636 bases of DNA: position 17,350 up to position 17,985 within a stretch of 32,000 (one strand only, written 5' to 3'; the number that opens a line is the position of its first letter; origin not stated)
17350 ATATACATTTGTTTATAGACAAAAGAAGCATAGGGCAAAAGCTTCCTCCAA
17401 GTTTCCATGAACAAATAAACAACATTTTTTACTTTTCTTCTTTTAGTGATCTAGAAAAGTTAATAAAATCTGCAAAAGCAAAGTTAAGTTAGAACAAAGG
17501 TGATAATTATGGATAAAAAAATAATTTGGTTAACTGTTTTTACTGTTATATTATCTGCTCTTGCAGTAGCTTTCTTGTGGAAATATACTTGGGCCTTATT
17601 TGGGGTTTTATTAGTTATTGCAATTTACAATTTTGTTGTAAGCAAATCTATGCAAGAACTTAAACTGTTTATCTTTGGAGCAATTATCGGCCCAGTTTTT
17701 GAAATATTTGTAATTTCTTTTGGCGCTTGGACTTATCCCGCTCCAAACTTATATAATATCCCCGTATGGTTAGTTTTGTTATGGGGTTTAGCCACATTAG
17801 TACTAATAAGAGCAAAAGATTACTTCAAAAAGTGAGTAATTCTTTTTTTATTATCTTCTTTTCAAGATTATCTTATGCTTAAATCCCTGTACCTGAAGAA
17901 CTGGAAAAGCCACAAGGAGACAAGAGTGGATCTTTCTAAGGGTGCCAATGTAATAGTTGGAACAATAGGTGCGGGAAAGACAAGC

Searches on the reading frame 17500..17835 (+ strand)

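Call 85: search_protein_families(library=pfam, proteins=[window:17500-17835:+], max_evalue=0.01)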
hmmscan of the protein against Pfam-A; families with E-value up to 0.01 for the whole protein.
window:17500-17835:+ (111 aa): 2 families
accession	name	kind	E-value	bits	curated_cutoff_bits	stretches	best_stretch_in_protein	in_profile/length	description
PF11086.13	DUF2878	-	7.7e-06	26.7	27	1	24-99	15-93/154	Protein of unknown function (DUF2878)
PF05675.17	DUF817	-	5e-05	23.5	25.9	1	15-87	22-97/237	Protein of unknown function (DUF817)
